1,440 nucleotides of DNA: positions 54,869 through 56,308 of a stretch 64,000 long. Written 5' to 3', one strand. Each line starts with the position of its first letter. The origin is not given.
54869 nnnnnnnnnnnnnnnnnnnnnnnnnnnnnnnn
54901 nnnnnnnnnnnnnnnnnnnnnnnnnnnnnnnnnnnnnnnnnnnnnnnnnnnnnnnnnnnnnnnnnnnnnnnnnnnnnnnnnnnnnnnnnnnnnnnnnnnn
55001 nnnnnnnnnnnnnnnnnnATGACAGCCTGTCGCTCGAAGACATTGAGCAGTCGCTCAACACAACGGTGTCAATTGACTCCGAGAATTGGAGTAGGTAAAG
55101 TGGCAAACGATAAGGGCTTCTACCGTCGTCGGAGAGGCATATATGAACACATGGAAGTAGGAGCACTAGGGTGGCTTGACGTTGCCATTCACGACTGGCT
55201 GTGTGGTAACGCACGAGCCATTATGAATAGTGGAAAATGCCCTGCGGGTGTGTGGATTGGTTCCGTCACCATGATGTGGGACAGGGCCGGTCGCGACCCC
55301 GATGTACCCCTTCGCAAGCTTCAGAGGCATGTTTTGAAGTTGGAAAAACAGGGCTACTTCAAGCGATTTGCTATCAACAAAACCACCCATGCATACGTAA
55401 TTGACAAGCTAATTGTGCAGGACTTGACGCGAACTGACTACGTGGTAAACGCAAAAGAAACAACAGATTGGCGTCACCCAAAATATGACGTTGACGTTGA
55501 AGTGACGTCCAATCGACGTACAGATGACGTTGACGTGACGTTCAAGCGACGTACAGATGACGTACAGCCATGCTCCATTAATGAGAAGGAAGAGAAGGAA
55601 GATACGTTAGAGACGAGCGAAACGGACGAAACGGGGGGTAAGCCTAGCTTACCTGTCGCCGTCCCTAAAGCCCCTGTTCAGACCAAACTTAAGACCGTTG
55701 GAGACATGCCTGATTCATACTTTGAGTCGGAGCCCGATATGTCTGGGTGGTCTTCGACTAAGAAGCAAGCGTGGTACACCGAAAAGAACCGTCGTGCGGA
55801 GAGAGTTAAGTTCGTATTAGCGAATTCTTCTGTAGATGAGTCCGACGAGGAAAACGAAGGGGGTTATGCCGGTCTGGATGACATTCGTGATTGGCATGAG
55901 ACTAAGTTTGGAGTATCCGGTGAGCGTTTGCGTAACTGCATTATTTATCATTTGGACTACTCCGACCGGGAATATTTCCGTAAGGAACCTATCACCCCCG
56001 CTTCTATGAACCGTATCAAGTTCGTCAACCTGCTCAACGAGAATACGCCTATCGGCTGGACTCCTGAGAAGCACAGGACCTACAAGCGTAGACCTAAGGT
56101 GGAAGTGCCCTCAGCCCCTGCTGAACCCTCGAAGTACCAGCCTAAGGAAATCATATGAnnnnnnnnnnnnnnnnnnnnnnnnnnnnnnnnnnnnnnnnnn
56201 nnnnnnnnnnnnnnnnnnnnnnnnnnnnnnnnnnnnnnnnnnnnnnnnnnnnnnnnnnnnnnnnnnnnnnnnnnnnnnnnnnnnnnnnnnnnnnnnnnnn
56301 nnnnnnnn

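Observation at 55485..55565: Iteron-like GACGT repeat cluster inside the gene between helicase and loader: candidate replication origin within an initiator gene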

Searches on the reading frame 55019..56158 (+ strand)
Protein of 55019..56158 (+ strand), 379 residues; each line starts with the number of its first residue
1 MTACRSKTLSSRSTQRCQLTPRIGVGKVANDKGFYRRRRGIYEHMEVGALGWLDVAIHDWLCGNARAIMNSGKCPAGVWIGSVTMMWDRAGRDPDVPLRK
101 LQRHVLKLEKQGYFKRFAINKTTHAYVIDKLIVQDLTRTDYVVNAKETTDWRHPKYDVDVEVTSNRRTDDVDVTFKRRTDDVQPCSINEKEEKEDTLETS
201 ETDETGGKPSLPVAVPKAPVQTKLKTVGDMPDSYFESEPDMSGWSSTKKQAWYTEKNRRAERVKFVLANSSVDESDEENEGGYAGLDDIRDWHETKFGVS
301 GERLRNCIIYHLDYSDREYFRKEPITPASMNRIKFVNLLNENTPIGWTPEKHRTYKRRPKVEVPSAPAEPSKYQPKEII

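Call 6: search_protein_families(library=pfam, proteins=[window:55019-56158:+], max_evalue=0.1)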
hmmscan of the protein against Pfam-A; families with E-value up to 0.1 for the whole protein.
window:55019-56158:+ (379 aa): 0 families

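Call 7: search_protein_families(library=phrogs, proteins=[window:55019-56158:+], max_evalue=0.01)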
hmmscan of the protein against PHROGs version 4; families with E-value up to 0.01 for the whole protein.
window:55019-56158:+ (379 aa): 0 families

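Call 9: find_homologous_proteins(query=window:55100-56158:+, max_evalue=0.001)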
Query window:55100-56158:+ (352 aa): 16 proteins with E <= 0.001 among 1176 candidates.
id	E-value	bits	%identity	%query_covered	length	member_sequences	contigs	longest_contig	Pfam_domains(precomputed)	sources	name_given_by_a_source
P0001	1.6e-241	819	99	100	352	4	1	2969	-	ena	-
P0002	7.3e-130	451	61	95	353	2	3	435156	-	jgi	jgi:hypothetical protein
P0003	1.2e-125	437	60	95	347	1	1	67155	-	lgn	-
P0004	2.0e-62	229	38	98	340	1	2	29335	-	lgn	-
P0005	1.4e-61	227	38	90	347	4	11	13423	-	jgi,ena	-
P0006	1.8e-58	216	37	90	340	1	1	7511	-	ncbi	-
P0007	3.7e-57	212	37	91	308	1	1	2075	-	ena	-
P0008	2.4e-56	209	37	90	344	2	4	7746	-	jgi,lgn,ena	-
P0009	2.0e-54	203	36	90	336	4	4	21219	-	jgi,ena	jgi:hypothetical protein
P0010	3.0e-34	137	67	27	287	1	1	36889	PF07120.18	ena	-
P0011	9.0e-32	129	63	27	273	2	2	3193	PF07120.18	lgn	-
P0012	7.7e-31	126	64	27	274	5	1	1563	PF07120.18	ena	-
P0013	3.6e-20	90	34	54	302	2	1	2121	-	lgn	-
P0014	1.2e-16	79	49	24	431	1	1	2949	-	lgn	-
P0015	2.8e-8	51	42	20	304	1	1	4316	-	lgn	-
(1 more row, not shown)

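Call 10: search_dna_similar(query=window:55100-56155:+, collection=phages, mode=protein, max_evalue=0.01, max_rows=30)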
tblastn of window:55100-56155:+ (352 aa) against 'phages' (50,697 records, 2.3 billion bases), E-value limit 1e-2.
No match.

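Call 13: find_encoding_contigs(protein=P0002, flank=5000, max_places=2)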
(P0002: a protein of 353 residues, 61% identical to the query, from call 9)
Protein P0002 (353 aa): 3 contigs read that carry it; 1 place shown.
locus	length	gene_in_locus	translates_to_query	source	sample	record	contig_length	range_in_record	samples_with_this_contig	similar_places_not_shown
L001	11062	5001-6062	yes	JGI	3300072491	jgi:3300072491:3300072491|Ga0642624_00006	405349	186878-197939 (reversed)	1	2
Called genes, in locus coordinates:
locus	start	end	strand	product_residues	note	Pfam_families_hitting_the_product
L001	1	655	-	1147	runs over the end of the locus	PF20155:TMP_3 (weak)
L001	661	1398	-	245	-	-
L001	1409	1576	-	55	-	-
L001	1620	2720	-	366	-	-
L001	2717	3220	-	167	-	-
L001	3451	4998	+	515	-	-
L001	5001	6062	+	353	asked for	-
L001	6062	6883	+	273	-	-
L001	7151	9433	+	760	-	PF21995:RNR-II_ins_dom (faint), PF02867:Ribonuc_red_lgC (faint)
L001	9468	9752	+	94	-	-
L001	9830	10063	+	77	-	-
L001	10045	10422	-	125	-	-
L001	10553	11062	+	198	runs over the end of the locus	-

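Call 14: find_encoding_contigs(protein=P0003, flank=5000, max_places=2)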
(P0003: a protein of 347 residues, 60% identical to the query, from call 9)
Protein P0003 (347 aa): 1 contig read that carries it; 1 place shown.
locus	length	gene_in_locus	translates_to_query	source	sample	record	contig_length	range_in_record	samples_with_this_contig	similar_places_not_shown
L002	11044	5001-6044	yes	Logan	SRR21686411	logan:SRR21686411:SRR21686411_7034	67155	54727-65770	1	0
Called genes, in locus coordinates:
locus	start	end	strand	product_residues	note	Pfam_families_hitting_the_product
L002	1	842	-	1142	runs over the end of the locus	-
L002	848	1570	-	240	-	-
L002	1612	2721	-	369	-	-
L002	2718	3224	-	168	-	-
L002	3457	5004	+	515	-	-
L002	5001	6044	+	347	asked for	-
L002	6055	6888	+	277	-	-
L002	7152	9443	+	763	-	PF21995:RNR-II_ins_dom (faint), PF02867:Ribonuc_red_lgC (faint)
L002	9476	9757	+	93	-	-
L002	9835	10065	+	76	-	-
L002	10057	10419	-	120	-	-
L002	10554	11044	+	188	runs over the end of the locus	-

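Call 15: find_encoding_contigs(protein=P0004, flank=5000, max_places=2)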
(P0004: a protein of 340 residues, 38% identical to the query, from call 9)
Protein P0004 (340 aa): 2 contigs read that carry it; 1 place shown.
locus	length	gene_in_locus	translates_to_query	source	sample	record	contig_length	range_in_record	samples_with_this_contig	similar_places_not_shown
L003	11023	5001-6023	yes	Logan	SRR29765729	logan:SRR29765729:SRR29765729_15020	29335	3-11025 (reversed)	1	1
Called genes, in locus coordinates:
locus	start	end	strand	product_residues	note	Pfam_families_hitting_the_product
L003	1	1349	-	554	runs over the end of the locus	PF12161:HsdM_N, PF02384:N6_Mtase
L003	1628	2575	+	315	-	PF14338:Mrr_N, PF04471:Mrr_cat, PF22722:NA-iREase1 (weak), PF13156:Mrr_cat_2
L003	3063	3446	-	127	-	-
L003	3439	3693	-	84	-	-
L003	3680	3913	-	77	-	-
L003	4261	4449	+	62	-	-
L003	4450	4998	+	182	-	-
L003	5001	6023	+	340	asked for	-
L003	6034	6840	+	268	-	-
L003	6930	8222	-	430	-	-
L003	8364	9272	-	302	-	-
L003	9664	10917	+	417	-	PF14659:Phage_int_SAM_3 (weak), PF22022:Phage_int_M (weak), PF00589:Phage_integrase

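Call 16: find_encoding_contigs(protein=P0005, flank=5000, max_places=2)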
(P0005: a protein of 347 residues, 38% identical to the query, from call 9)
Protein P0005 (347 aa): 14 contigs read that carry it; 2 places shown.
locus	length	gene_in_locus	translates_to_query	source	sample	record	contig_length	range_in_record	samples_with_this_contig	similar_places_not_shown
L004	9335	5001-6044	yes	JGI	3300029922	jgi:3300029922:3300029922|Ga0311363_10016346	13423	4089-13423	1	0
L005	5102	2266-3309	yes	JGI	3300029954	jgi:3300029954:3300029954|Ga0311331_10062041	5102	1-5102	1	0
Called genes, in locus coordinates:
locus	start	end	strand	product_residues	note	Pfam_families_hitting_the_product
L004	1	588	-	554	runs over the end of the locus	-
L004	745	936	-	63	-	-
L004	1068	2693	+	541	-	PF09369:MZB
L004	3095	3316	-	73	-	-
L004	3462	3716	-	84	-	-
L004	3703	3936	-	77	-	-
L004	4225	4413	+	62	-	PF13542:HTH_Tnp_ISL3 (weak)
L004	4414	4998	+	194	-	-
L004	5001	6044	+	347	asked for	-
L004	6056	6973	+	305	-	-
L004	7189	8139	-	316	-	PF25680:Mom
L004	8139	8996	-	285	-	-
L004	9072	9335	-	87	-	?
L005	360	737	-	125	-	-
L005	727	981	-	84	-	-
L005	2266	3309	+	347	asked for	-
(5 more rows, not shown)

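Call 21: find_related_loci(query=A2, collection=genome_contigs, flank=5000)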
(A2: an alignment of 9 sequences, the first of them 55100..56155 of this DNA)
Query A2 (352 aa) in genome_contigs; peptide patterns used: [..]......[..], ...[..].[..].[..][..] (x = any residue, [..] = any of these).
62 stretches matched a pattern, but none encodes a relative of the query by tblastn (E <= 1e-3).

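Call 22: find_related_loci(query=A2, collection=viral_contigs, flank=5000)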
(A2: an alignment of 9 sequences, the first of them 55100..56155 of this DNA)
Query A2 (352 aa) in viral_contigs; peptide patterns used: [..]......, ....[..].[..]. (x = any residue, [..] = any of these).
32 stretches matched a pattern, but none encodes a relative of the query by tblastn (E <= 1e-3).

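Call 23: find_related_loci(query=A2, collection=metagenome_contigs, flank=5000)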
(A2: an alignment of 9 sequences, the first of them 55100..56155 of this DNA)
Query A2 (352 aa) in metagenome_contigs; peptide patterns used: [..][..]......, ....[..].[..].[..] (x = any residue, [..] = any of these).
90 stretches matched a pattern; 4 encode a relative of the query (tblastn E <= 1e-3); 4 distinct loci.
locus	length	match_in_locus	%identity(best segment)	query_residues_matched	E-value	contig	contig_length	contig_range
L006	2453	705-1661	38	5-322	3e-61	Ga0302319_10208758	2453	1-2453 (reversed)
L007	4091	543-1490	37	5-322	1e-55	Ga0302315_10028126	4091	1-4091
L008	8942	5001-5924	36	6-323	3e-55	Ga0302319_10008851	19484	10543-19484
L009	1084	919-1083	50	5-60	9e-16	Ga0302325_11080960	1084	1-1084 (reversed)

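Call 24: find_encoding_contigs(protein=P0007, flank=5000, max_places=1)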
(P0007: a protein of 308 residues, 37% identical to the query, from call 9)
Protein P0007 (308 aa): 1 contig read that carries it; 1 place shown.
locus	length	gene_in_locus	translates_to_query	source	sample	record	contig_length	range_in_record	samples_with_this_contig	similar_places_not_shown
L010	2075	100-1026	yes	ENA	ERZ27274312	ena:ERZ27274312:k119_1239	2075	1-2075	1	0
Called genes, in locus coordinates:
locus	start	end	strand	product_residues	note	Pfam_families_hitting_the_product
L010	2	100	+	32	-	?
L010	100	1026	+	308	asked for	-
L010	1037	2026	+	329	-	-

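Call 25: find_encoding_contigs(protein=P0010, flank=5000, max_places=1)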
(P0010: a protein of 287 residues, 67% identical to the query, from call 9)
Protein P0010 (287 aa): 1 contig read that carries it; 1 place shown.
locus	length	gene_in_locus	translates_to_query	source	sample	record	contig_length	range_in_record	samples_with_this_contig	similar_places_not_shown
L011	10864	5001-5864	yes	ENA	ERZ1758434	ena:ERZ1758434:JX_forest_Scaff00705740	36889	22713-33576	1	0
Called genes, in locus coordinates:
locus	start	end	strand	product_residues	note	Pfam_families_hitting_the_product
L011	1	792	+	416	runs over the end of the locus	PF10117:McrBC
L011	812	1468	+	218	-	PF18753:Nmad2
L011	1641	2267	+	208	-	-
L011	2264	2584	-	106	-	-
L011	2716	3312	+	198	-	PF13328:HD_4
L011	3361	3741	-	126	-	-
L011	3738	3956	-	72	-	-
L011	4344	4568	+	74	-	-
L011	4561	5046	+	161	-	-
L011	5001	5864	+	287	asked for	PF07120:DUF1376 (weak)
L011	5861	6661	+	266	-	-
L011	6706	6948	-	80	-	-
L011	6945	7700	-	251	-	-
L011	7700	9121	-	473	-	PF12307:DUF3631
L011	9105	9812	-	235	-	PF10263:SprT-like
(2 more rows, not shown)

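Call 26: find_encoding_contigs(protein=P0013, flank=5000, max_places=1)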
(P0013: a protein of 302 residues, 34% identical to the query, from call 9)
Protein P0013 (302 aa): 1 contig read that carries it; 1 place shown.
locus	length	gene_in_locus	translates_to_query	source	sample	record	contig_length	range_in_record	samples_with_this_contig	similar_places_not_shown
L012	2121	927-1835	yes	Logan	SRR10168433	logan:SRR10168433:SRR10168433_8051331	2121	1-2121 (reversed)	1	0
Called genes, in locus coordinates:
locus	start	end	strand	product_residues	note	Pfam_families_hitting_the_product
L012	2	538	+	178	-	?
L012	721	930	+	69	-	-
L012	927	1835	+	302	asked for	-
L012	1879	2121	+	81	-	?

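Call 27: find_encoding_contigs(protein=P0014, flank=5000, max_places=1)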
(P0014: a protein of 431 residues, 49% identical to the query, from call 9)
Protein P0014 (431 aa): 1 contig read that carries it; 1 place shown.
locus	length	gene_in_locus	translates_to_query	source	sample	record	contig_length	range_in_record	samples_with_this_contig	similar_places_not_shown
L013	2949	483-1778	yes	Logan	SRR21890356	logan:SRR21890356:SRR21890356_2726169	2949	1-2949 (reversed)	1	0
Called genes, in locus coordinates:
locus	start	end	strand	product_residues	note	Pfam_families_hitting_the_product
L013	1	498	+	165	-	?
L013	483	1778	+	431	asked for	-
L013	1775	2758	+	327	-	-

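Call 35: search_solved_structures(query=A2, max_evalue=10, show_alignments=2)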
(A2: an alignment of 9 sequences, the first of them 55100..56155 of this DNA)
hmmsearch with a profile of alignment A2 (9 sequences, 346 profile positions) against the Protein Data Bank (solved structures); distinct sequences matched with E-value up to 10: 2.
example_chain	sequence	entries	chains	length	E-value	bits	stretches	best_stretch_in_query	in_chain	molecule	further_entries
2dbb_A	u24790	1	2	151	0.13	14.9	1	58-91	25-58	Putative HTH-type transcriptional regulator PH0061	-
7ktr_E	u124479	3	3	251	3.4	10.1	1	160-254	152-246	Transcription initiation factor TFIID subunit 9B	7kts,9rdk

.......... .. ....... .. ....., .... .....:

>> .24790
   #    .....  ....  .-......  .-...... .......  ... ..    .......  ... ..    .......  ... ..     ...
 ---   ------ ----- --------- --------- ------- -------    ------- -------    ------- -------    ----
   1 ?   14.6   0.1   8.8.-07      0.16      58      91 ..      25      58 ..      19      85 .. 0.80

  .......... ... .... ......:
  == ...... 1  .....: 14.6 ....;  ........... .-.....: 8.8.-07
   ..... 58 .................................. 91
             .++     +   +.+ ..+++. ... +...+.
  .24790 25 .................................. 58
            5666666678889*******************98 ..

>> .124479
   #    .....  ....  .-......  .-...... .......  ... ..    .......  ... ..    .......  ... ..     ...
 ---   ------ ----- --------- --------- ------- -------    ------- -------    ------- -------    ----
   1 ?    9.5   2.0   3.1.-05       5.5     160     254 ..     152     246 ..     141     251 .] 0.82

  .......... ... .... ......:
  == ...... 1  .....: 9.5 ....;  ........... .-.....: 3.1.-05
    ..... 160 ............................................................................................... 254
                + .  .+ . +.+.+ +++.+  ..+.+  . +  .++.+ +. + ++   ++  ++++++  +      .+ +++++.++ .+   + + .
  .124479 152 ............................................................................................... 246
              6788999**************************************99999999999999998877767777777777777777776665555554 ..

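Call 39: predict_structure(alignment_id=A2)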
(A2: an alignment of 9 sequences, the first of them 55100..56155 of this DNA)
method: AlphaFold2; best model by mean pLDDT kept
length: 352 residues; sequences in the alignment: 9
mean_pLDDT: 58.1   pTM: 0.38
mean pLDDT of the five models: 58.1, 57.7, 57.3, 56.1, 55.6
residues with pLDDT >= 90: 19; 70-90: 112; 50-70: 76; < 50: 145
segments of 3 or more residues with pLDDT < 50: 1-10, 134-198, 238-264, 295-297, 299-302, 325-352
pLDDT, mean of each block of 10 residues (from residue 1): 38 58 79 83 77 87 77 88 89 87 83 84 90 48 30 30 30 27 29 37 64 77 75 57 35 36 48 60 57 47 52 59 48 36 36 34
secondary structure, 60 per line:
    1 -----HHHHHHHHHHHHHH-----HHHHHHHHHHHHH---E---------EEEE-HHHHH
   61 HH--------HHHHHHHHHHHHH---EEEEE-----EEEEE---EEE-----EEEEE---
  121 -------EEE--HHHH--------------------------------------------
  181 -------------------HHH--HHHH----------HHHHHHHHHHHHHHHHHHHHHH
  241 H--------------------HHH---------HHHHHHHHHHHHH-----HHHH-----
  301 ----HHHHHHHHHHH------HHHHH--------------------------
elements in order: H6-19 H25-37 E51-54 H56-62 H71-83 E87-91 E97-101 E105-107 E113-117 E128-130 H133-136 H205-208 H219-241 H274-286 H292-295 H305-315 H322-326

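Call 41: search_protein_representatives(alignment_id=A2)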
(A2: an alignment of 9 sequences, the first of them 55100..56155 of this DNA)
Query: 9 sequences, 346 profile positions. Proteins with E-value up to 0.001 (for the whole library): 381; up to 1e-10: 175; up to 1e-30: 12. The best 150 are listed.
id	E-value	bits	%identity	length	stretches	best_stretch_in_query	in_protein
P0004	1.4e-159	547.5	-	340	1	2-346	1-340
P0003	3.4e-146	503.5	-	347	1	2-337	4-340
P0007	5.1e-143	493.0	-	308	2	1-217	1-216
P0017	1.2e-47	179.4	-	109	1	1-104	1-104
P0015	2.4e-33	132.4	-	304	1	160-346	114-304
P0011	2.4e-32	129.1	-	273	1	169-339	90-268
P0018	3.8e-32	128.4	-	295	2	242-346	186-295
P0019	6.8e-32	127.6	-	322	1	3-199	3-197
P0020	2.4e-31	125.8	-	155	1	1-131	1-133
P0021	3.1e-31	125.4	-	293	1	240-332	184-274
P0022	4.9e-31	124.8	-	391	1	3-134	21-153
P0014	5.4e-31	124.6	-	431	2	204-328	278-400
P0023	2.0e-30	122.8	-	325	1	170-334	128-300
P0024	3.2e-30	122.1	-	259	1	2-136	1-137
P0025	6.3e-30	121.1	-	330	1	191-335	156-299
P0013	3.4e-29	118.7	-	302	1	2-147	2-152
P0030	9.4e-29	117.3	-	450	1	5-162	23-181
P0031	9.8e-29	117.2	-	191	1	73-215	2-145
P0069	1.5e-24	103.4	-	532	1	229-329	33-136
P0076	1.4e-23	100.3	-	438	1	191-327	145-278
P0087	2.3e-21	93.0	-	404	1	186-328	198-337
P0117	2.7e-16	76.3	-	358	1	2-148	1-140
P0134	2.0e-14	70.2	-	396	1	5-198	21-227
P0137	2.8e-14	69.6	-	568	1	5-147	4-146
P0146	2.9e-13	66.3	-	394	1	4-130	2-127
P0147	4.4e-13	65.7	-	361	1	3-131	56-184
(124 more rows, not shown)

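Call 50: search_protein_families(library=pfam, alignment_id=A3, max_evalue=0.001)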
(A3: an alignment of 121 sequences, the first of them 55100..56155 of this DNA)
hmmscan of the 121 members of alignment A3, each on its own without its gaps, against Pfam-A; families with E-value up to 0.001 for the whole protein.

A. member 1, window:55100-56155:+ (352 aa): 0 families

B. families by the number of members that match (of 121 scanned): 5 families
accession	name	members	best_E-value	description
PF13730.12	HTH_36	5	5.5e-09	Helix-turn-helix domain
PF07120.17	DUF1376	4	1.8e-08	Protein of unknown function (DUF1376)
PF11638.13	DnaA_N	2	9e-10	DnaA N-terminal domain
PF01695.23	IstB_IS21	1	0.00054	IstB-like ATP binding protein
PF04703.18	FaeA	1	0.00068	FaeA-like protein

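Call 53: search_protein_families(library=pfam, proteins=[P0022, P0146, P0030, P0137, P0069, P0076, P0087, P0134, P0147, P0117], max_evalue=0.01)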
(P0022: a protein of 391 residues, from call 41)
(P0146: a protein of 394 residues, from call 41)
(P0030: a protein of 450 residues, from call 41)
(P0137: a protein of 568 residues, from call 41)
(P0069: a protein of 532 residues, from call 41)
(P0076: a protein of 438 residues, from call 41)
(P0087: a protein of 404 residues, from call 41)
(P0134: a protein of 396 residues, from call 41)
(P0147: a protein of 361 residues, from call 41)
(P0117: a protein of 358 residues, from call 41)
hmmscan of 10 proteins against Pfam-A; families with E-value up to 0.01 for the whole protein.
P0022 (391 aa): 1 family
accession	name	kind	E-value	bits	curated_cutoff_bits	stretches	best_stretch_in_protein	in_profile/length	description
PF11638.13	DnaA_N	-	1.1e-07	31.8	24.6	1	315-372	2-59/65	DnaA N-terminal domain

P0146 (394 aa): 1 family
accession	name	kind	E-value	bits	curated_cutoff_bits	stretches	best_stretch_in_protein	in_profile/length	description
PF11638.13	DnaA_N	-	9e-10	38.6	24.6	1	322-364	2-45/65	DnaA N-terminal domain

P0030 (450 aa): 0 families

P0137 (568 aa): 0 families

P0069 (532 aa): 3 families
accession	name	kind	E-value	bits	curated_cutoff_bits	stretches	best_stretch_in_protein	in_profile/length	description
PF01695.23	IstB_IS21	-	0.00054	20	24.1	0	453-527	154-222/238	IstB-like ATP binding protein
PF13304.12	AAA_21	-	0.0019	18.8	27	0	447-493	252-297/304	AAA domain, putative AbiEii toxin, Type IV TA system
PF13191.12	AAA_16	-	0.0095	16.9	32.6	0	362-441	20-93/167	AAA ATPase domain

P0076 (438 aa): 0 families

P0087 (404 aa): 0 families

P0134 (396 aa): 0 families

P0147 (361 aa): 0 families

P0117 (358 aa): 0 families

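Call 54: find_encoding_contigs(protein=P0022, flank=4000, max_places=1)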
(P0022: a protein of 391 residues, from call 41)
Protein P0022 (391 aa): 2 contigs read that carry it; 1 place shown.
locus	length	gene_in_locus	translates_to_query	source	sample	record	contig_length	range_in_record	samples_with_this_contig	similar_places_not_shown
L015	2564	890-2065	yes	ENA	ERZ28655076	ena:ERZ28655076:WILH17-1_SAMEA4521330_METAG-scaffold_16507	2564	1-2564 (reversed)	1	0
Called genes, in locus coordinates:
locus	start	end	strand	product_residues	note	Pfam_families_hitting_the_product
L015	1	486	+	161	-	?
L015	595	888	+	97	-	-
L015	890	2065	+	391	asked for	PF11638:DnaA_N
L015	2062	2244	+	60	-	-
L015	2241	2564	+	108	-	?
